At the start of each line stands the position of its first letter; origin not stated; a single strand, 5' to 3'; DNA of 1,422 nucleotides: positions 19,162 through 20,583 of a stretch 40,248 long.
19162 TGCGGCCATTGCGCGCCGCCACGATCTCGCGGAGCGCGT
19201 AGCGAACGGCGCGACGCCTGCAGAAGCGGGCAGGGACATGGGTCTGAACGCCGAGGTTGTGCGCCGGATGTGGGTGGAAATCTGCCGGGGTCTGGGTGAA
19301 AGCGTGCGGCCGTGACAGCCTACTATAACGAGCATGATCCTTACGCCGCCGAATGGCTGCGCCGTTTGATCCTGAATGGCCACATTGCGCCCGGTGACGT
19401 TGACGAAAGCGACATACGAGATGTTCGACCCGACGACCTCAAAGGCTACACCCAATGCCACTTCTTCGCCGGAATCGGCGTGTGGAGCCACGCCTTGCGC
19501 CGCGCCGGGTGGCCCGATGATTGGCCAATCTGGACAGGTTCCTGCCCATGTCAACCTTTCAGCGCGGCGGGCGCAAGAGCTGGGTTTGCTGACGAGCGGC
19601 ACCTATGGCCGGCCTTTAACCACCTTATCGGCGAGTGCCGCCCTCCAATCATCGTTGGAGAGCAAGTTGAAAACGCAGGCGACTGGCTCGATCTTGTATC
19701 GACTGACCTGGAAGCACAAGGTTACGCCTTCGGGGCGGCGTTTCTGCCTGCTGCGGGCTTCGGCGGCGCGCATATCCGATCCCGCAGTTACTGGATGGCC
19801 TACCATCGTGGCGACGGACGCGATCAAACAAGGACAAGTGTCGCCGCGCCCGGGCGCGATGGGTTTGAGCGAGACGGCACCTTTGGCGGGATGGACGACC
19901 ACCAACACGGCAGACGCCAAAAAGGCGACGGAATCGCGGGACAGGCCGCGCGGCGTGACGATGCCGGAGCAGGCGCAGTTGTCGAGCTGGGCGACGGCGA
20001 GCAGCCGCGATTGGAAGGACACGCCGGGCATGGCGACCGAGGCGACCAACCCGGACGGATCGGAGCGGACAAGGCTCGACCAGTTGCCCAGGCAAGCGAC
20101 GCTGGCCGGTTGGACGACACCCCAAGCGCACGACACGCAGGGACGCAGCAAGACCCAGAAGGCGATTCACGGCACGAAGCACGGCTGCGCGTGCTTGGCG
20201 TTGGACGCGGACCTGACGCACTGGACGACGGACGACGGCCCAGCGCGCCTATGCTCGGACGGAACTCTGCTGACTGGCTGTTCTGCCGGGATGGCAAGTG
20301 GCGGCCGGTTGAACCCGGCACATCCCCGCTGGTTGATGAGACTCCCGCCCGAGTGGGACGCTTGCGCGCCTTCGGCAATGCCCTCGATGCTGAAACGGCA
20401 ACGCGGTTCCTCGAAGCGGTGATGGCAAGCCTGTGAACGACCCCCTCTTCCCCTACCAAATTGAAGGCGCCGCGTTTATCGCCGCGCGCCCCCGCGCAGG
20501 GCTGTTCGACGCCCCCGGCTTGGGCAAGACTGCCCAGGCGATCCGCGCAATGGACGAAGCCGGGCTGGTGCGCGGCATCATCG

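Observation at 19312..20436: Cytosine-5 methyltransferase locus is written in two extensively overlapping reading frames, both with family-like motifs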

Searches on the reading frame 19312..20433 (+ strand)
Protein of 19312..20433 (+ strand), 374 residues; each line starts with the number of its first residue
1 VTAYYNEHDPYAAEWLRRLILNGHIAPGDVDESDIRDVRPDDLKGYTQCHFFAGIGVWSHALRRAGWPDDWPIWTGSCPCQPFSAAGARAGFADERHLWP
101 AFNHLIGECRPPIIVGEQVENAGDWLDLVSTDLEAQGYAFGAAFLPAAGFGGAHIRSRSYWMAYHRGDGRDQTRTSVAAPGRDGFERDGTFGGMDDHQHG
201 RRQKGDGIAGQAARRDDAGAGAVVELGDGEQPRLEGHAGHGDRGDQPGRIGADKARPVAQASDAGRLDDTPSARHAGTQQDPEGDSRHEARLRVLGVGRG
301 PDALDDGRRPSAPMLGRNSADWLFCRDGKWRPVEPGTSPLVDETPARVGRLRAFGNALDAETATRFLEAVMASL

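Call 3: search_protein_families(library=pfam, proteins=[window:19312-20433:+, window:19376-20419:+], max_evalue=1)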
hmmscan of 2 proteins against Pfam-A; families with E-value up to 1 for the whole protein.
window:19312-20433:+ (374 aa): 1 family
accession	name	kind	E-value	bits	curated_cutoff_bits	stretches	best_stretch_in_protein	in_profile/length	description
PF00145.23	DNA_methylase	-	1.7e-12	47.9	22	1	73-167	64-164/324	C-5 cytosine-specific DNA methylase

window:19376-20419:+ (348 aa): 0 families

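Call 4: search_protein_families(library=phrogs, proteins=[window:19312-20433:+, window:19376-20419:+], max_evalue=0.01)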
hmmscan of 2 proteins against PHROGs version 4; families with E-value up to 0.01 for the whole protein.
window:19312-20433:+ (374 aa): 3 families
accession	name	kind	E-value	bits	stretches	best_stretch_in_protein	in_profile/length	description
phrog_363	-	other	1.3e-71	242.4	1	1-372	9-314/327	DNA methyltransferase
phrog_116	-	other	1.9e-19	70.5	1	3-171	232-380/779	DNA methyltransferase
phrog_32758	-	other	0.001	19.8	0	126-168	5-47/154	DNA methyltransferase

window:19376-20419:+ (348 aa): 2 families
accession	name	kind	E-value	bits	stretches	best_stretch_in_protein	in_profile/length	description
phrog_31772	-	other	8e-35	121.2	1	218-343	13-143/145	DNA methyltransferase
phrog_1008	-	other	1.5e-23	84.7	1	20-335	9-286/329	DNA methyltransferase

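Call 6: find_homologous_proteins(query=window:19312-20433:+)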
Query window:19312-20433:+ (374 aa): 8000 proteins with E <= 0.001 among 8000 candidates; the best 120 are listed.
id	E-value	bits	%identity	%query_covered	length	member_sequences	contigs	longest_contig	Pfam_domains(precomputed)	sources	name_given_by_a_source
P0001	3.3e-250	848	98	100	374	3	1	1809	PF00145.24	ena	-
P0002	2.0e-178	612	74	100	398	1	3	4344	PF00145.24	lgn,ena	-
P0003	2.4e-170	585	71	98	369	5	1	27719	PF00145.24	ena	-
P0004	6.1e-143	495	63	100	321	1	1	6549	PF00145.24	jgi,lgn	jgi:DNA (cytosine-5)-methyltransferase 1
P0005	1.4e-135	471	57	100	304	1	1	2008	PF00145.24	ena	-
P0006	4.7e-131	456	57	100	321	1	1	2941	PF00145.24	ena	-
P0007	2.5e-130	453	60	94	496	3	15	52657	PF00145.24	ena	-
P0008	8.2e-130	452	59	97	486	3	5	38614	PF00145.24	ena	-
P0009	2.9e-127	443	58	97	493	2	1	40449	PF00145.24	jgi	jgi:site-specific DNA-cytosine methylase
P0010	5.4e-121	423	53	100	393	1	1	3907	PF00145.24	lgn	-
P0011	1.5e-115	405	57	99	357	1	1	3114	PF00145.24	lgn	-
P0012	6.3e-114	399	54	99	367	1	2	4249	PF00145.24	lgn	-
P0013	6.6e-113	396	56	82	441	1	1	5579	PF00145.24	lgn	-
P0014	3.0e-112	394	56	100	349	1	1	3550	PF00145.24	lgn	-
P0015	3.4e-112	394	55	100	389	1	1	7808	PF00145.24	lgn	-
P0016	8.1e-112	393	54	100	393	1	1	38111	PF00145.24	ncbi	-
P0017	1.9e-111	391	43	99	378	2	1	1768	PF00145.24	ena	-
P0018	2.5e-111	391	53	99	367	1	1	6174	PF00145.24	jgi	jgi:DNA (cytosine-5)-methyltransferase 1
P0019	1.4e-110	388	54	99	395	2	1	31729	PF00145.24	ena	-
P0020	1.7e-110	388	53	99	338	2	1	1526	PF00145.24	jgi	jgi:DNA (cytosine-5)-methyltransferase 1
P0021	2.4e-110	388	69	51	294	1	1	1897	PF00145.24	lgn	-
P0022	3.6e-110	387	51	100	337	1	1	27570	PF00145.24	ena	-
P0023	7.7e-110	386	64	54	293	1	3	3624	PF00145.24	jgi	jgi:DNA (cytosine-5)-methyltransferase 1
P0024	1.4e-109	385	64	54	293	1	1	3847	PF00145.24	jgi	jgi:DNA (cytosine-5)-methyltransferase 1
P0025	3.0e-109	384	72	46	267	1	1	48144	PF00145.24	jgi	jgi:DNA (cytosine-5)-methyltransferase 1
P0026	3.4e-109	384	54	99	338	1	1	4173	PF00145.24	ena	-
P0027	4.3e-109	384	63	54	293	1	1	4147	PF00145.24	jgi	-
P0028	1.1e-108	382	65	54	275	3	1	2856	PF00145.24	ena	-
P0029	1.5e-108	382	58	55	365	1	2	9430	PF00145.24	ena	-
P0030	2.6e-108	381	54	100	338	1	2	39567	PF00145.24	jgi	jgi:DNA (cytosine-5)-methyltransferase 1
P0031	2.7e-108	381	53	99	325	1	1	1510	PF00145.24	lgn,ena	-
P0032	4.3e-108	380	52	99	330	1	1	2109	PF00145.24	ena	-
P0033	8.2e-108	379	52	100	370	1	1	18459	PF00145.24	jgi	jgi:DNA (cytosine-5)-methyltransferase 1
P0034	1.2e-107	379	53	99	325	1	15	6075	PF00145.24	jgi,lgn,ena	jgi:DNA (cytosine-5)-methyltransferase 1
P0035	1.3e-107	379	53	100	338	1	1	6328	PF00145.24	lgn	-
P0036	1.5e-107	379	52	99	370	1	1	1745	PF00145.24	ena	-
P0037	2.5e-107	378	52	99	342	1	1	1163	PF00145.24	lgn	-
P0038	3.9e-107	377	50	99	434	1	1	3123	PF00145.24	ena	-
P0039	5.4e-107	377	48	98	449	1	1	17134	PF00145.24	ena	-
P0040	7.3e-107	376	54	99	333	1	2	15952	PF00145.24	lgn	-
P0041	7.9e-107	376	51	99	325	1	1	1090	PF00145.24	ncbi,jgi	jgi:DNA (cytosine-5)-methyltransferase 1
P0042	1.2e-106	375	52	99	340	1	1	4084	PF00145.24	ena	-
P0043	2.2e-106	375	51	99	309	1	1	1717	PF00145.24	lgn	-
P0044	2.2e-106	375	-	-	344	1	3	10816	PF00145.24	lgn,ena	-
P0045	2.2e-106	375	50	99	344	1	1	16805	PF00145.24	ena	-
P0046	2.5e-106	374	55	100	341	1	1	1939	PF00145.24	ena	-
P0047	3.1e-106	374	52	100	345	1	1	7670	PF00145.24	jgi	jgi:DNA (cytosine-5)-methyltransferase 1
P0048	4.0e-106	374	-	-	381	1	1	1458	PF00145.24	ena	-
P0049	5.0e-106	373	-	-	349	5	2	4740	PF00145.24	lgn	-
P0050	5.0e-106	373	60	58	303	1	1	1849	PF00145.24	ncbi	-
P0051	6.0e-106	373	60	59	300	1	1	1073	PF00145.24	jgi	jgi:DNA (cytosine-5)-methyltransferase 1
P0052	9.2e-106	373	53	99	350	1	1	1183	PF00145.24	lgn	-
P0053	1.0e-105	372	52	99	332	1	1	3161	PF00145.24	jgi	jgi:DNA (cytosine-5)-methyltransferase 1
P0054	1.2e-105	372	52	100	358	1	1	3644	PF00145.24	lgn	-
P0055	1.6e-105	372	51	100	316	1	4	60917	PF00145.24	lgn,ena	-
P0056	2.0e-105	372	53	99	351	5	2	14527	PF00145.24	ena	-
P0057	2.0e-105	371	74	44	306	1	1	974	PF00145.24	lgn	-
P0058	2.1e-105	371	52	99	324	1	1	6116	PF00145.24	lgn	-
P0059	2.2e-105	371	54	99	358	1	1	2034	PF00145.24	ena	-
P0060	2.5e-105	371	52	99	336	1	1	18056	PF00145.24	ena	-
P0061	3.7e-105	371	51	100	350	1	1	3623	PF00145.24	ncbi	-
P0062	3.7e-105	371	53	99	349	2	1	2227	PF00145.24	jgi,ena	jgi:DNA (cytosine-5)-methyltransferase 1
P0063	4.3e-105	370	-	-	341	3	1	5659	PF00145.24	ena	-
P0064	5.5e-105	370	52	99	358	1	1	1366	PF00145.24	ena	-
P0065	5.7e-105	370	52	99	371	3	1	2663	PF00145.24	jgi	-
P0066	6.4e-105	370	51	99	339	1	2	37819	PF00145.24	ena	-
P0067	6.6e-105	370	53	99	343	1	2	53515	PF00145.24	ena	-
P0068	6.9e-105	370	51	100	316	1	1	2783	PF00145.24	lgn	-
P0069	7.7e-105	370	51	99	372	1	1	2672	PF00145.24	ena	-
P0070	8.2e-105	369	51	99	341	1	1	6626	PF00145.24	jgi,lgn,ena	-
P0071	9.6e-105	369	51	99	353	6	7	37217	PF00145.24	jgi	jgi:DNA (cytosine-5)-methyltransferase 1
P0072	1.1e-104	369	51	100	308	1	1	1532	PF00145.24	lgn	-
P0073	1.2e-104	369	50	99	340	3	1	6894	PF00145.24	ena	-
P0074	1.2e-104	369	52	100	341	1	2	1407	PF00145.24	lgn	-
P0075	1.4e-104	369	53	100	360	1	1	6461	PF00145.24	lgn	-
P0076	1.8e-104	368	49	99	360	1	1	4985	PF00145.24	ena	-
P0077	1.8e-104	368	51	99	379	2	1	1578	PF00145.24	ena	-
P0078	2.3e-104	368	52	100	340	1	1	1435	PF00145.24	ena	-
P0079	2.5e-104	368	48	100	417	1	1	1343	PF00145.24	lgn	-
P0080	3.2e-104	368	49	99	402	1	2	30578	PF00145.24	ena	-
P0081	4.8e-104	367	51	99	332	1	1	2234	PF00145.24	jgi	jgi:DNA (cytosine-5)-methyltransferase 1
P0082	5.3e-104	367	53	95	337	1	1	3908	PF00145.24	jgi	jgi:DNA (cytosine-5)-methyltransferase 1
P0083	5.5e-104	367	54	100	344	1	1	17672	PF00145.24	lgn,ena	-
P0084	7.4e-104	366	51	100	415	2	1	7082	PF00145.24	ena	-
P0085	7.5e-104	366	47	99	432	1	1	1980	PF00145.24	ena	-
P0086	8.0e-104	366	53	99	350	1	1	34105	PF00145.24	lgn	-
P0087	8.1e-104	366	52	99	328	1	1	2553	PF00145.24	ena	-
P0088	1.0e-103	366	75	44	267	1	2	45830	PF00145.24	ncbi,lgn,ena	-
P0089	1.2e-103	366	-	-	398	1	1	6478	PF00145.24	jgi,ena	jgi:DNA (cytosine-5)-methyltransferase 1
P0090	1.3e-103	365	53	99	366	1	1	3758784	PF00145.24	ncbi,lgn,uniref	ncbi:DNA cytosine methyltransferase [Sphingobium sp. AntQ-1]|uniref:DNA cytosine methyltransferase n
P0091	1.4e-103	365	48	99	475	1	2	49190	PF00145.24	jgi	-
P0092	1.4e-103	365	-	-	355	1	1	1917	PF00145.24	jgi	-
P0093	1.4e-103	365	-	-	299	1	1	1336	PF00145.24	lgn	-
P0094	1.7e-103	365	52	100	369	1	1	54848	PF00145.24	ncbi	ncbi:MAG: DNA cytosine methyltransferase [Sphingobium sp.]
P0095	2.0e-103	365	52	100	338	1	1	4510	PF00145.24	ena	-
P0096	2.1e-103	365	53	100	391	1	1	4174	PF00145.24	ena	-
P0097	2.3e-103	365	62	55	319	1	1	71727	PF00145.24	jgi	jgi:DNA (cytosine-5)-methyltransferase 1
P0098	2.4e-103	365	-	-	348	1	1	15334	PF00145.24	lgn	-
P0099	2.6e-103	365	52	100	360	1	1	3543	PF00145.24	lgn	-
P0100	3.0e-103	364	-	-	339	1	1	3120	PF00145.24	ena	-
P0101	3.3e-103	364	52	99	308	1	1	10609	PF00145.24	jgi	-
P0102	5.0e-103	364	49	99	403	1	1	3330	PF00145.24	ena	-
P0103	5.2e-103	364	51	99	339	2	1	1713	PF00145.24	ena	-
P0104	7.2e-103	363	61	55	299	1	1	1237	PF00145.24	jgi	-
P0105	7.9e-103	363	52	99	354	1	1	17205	PF00145.24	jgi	jgi:DNA (cytosine-5)-methyltransferase 1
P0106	8.9e-103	363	-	-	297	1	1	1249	PF00145.24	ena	-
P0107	1.2e-102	362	-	-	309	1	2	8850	PF00145.24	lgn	-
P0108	1.6e-102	362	51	99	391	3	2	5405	PF00145.24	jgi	jgi:DNA (cytosine-5)-methyltransferase 1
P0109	1.8e-102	362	51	99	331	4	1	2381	PF00145.24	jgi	-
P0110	2.3e-102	361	-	-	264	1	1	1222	PF00145.24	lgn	-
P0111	2.6e-102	361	51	100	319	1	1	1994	PF00145.24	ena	-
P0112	3.1e-102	361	50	99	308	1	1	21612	PF00145.24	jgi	-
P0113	3.2e-102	361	52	99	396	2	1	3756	PF00145.24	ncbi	-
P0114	3.3e-102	361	53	100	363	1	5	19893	PF00145.24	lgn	-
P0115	3.3e-102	361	-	-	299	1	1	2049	PF00145.24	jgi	jgi:DNA (cytosine-5)-methyltransferase 1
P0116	3.4e-102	361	52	99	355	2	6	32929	PF00145.24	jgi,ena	-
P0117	3.9e-102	361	53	99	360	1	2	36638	PF00145.24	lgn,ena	-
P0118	4.0e-102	361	52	100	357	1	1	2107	PF00145.24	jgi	jgi:DNA (cytosine-5)-methyltransferase 1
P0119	4.5e-102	360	52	100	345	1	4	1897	PF00145.24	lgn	-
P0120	4.7e-102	360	50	100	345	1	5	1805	PF00145.24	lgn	-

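Call 7: find_homologous_proteins(query=window:19376-20419:+)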
Query window:19376-20419:+ (348 aa): 3695 proteins with E <= 0.001 among 8000 candidates; the best 120 are listed.
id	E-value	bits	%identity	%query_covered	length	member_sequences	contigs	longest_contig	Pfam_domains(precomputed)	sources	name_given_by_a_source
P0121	7.7e-121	422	74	82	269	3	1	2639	-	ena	-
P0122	1.2e-90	322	62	82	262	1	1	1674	-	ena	-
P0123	1.1e-87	313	54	97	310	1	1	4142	-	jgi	jgi:hypothetical protein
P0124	2.8e-87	311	50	93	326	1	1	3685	-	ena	-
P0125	2.0e-86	309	53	91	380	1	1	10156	-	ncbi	-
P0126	7.0e-85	304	51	94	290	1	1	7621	-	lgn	-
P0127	1.2e-83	299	42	97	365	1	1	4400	-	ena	-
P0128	1.3e-78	283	49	97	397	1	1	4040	-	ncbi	-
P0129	5.8e-78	281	40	97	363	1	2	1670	-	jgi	-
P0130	5.0e-77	278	50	93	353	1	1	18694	-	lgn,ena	-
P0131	8.8e-77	277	47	88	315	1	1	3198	-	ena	-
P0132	2.7e-76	275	51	94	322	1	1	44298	-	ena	-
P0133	3.8e-75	272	51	90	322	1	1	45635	-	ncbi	-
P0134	8.5e-75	270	46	92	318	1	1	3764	-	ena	-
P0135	1.2e-74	270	51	94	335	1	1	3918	-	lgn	-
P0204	1.2e-65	240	43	100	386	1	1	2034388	-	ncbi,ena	-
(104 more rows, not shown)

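Call 9: find_encoding_contigs(protein=P0204, flank=3000, max_places=3)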
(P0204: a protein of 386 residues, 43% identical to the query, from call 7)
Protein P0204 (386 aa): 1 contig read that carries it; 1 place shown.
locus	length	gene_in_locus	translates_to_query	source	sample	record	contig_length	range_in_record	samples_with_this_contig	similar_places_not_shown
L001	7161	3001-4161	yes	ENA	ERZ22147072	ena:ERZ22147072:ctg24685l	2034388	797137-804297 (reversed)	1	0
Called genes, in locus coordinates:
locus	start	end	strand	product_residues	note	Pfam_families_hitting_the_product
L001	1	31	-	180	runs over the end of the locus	PF06763:Minor_tail_Z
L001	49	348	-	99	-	-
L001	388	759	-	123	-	-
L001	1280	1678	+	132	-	-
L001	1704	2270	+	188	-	-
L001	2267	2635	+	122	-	PF01381:HTH_3 (weak), PF13560:HTH_31 (faint)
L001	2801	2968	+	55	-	-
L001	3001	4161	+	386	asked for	-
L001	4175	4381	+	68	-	-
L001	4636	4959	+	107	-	-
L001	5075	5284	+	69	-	-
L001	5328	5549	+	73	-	-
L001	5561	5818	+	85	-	-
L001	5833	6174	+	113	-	-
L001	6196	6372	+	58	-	-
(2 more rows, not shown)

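Call 10: find_encoding_contigs(protein=P0133, flank=3000, max_places=3)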
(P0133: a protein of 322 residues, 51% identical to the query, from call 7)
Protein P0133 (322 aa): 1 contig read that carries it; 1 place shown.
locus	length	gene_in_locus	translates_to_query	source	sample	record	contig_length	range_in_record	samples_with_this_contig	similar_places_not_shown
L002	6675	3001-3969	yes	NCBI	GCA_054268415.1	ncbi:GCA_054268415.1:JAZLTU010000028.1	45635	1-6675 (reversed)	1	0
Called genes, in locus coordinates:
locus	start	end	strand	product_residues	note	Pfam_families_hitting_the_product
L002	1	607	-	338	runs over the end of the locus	-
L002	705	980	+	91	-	-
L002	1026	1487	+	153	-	PF06892:Phage_CP76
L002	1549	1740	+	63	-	-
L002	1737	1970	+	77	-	-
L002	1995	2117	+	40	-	-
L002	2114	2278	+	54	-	-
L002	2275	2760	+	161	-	-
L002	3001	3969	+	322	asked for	-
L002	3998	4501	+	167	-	-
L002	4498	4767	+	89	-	-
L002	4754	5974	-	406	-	PF00589:Phage_integrase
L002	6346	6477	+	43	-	PF13356:Arm-DNA-bind_3 (weak)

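Call 14: find_related_loci(query=window:19312-20433:+, collection=viral_contigs, flank=2500)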
Query window:19312-20433:+ (374 aa) in viral_contigs; peptide patterns used: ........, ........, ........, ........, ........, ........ (x = any residue, [..] = any of these).
26 stretches matched a pattern; 26 encode a relative of the query (tblastn E <= 1e-3); 26 distinct loci.
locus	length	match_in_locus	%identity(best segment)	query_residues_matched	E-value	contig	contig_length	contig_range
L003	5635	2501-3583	47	1-371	3e-95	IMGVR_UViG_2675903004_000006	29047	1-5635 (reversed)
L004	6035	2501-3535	47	1-374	3e-94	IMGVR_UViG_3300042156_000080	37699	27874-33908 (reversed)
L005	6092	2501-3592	47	1-370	8e-92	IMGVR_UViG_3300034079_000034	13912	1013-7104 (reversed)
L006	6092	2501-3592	47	1-370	8e-92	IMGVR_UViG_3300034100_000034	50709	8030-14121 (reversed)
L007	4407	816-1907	47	1-370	3e-91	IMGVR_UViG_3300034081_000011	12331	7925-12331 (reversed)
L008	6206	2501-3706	43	1-371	1e-90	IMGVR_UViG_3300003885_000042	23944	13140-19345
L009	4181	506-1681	46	1-371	2e-89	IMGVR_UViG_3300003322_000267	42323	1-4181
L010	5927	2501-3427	46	1-373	6e-87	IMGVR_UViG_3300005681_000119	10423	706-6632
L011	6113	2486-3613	46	1-374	9e-87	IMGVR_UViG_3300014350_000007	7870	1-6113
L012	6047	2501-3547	47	1-371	8e-86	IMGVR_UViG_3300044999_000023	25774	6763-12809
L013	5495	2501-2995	76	1-163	1e-79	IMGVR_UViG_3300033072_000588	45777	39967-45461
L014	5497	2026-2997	45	1-374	3e-79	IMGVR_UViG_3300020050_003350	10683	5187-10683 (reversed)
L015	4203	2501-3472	45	1-374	2e-79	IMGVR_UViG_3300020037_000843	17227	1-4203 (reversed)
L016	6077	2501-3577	46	1-374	5e-79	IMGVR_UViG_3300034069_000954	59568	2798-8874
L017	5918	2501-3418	70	1-373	2e-72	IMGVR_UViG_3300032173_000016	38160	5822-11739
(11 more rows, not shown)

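Call 21: search_dna_similar(query=window:19376-20419:+, collection=phages, mode=protein, max_rows=40)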
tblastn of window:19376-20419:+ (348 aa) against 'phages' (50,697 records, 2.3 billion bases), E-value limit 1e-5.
Records with a match: 215; places in all: 215; records where one place covers at least 80% of the query: 65.
Best place of each record, by identity: <60% 215.
By first word of the organism name: Escherichia 53; Klebsiella 48; Rhodobacter 23; Burkholderia 19; Salmonella 18; Xanthomonas 12; Pseudomonas 8; Erwinia 5; Edwardsiella 5; Vibrio 4; and 13 more.
By host as written in the record: Escherichia coli 24; Rhodobacter capsulatus YW1 23; Klebsiella pneumoniae 16; Burkholderia sp. 15; - 11; Escherichia coli O18:K1:H7 9; Salmonella sp. 5; Pseudomonas aeruginosa 4; and 75 more.
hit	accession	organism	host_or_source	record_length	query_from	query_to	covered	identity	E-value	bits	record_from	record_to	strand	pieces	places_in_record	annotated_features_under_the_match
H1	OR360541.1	Burkholderia phage phiBtTUL1a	Burkholderia pseudomallei Bp82, ...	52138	2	348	100%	41.6%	2e-35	142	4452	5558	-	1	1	DNA repair protein | hypothetical protein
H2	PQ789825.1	Burkholderia phage vB_SR1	Burkholderia sp.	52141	2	348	100%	41.6%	2e-35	142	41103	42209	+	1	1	putative metabolic enzyme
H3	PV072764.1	Burkholderia phage vB_RY5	Burkholderia sp.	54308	2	348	100%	41.6%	2e-35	142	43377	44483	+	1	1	putative metabolic enzyme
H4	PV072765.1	Burkholderia phage vB_PR1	Burkholderia sp.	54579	2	348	100%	41.6%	2e-35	142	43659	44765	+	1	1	putative metabolic enzyme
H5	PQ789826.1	Burkholderia phage vB_RY3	Burkholderia sp.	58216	2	348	100%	41.6%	2e-35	142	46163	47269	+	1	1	putative metabolic enzyme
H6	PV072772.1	Burkholderia phage vB_E264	Burkholderia sp.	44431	5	348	99%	41.7%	4e-36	144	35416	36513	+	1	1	putative metabolic enzyme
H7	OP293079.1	Burkholderia phage PhiBt-E264.1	Lysogenic Burkholderia thailandensis ...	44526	5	348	99%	41.7%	4e-36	144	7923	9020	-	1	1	putative metabolic enzyme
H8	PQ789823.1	Burkholderia phage vB_PR2a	Burkholderia sp.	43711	2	348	100%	41.3%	2e-31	130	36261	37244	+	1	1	putative metabolic enzyme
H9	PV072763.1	Burkholderia phage vB_CB2a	Burkholderia sp.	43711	2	348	100%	41.3%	2e-31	130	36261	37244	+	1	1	putative metabolic enzyme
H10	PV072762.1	Burkholderia phage vB_E192b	Burkholderia sp.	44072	2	348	100%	41.3%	2e-31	130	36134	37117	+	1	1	putative metabolic enzyme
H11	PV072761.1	Burkholderia phage vB_PR5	Burkholderia sp.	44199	2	348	100%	41.3%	2e-31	130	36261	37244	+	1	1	putative metabolic enzyme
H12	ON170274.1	Ralstonia phage YO163_3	Ralstonia solanacearum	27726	2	346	99%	41.2%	8e-33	134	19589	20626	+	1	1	record has no annotation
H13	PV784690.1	Aeromonaas phage AeroV_348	Aeromonas veronii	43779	6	343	97%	41.6%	4e-45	171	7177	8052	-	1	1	DNA (cytosine-5) methyltransferase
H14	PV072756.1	Burkholderia phage vB_PL1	Burkholderia sp.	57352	8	346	97%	40.1%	8e-36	143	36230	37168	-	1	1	hypothetical protein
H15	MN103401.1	Bordetella phage vB_BbrS_PHB09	Bordetella bronchiseptica Bb01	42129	8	347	98%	39.9%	6e-31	129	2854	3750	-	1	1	DNA-cytosine methyltransferase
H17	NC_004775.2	Salmonella phage epsilon15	Salmonella enterica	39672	5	332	94%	41.3%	6e-42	161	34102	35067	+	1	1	DNA methyltransferase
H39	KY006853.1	Erythrobacter phage vB_EliS_R6L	Erythrobacter litoralis DSM 8509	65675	52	343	84%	43.4%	1e-43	166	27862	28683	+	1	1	cytosine-specific methyltransferase | hypothetical protein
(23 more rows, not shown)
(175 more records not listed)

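Call 22: get_annotated_region(hit=H17, flank=1500)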
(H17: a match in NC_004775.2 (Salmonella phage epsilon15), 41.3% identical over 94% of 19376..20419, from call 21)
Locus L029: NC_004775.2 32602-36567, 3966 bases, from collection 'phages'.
description: Enterobacteria phage epsilon15, complete genome.
organism: Salmonella phage epsilon15 (NCBI taxid 215158)
taxonomy: Viruses; Duplodnaviria; Heunggongvirae; Uroviricota; Caudoviricetes; Uetakevirus; Uetakevirus epsilon15
host: Salmonella enterica; source: -; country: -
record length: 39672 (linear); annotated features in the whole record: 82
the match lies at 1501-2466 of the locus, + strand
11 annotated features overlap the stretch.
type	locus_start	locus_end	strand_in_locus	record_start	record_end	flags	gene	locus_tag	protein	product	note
protein_bind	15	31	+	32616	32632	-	-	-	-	repressor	lysogeny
CDS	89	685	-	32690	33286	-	-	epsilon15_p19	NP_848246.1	helix-turn-helix transcriptional regulator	Smart00530 and Pfam PF01381 motifs; HHpred: 5d50_A Repressor; 2.49A {Salmonella phage SPC32H}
protein_bind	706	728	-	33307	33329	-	-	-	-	integration host factor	IHF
CDS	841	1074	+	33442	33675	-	-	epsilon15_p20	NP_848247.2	hypothetical protein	gp39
CDS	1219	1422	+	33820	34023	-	-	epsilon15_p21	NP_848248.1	hypothetical protein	gp40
CDS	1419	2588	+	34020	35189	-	-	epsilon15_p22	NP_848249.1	DNA methyltransferase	HHpred: 3qv2_A 5-cytosine DNA methyltransferase; 2.15A {Entamoeba histolytica}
CDS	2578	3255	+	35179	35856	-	-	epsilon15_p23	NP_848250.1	replication initiation protein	HHpred: 2ru8_A DNAT, primosomal protein 1; NMR {Escherichia coli}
protein_bind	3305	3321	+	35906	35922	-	-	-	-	repressor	lysogeny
CDS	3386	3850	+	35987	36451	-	-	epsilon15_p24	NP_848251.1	Holliday junction resolvase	Pfam02075 motif; HHpred: 4ktw_A RUVC endonuclease; 1.68A {Lactococcus phage BIL67}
protein_bind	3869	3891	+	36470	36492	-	-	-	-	integration host factor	IHF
CDS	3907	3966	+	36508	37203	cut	-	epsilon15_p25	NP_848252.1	Eae-like protein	similar to Salmonella phage P22 Eae protein: NP_059592; Pfam motif PF00607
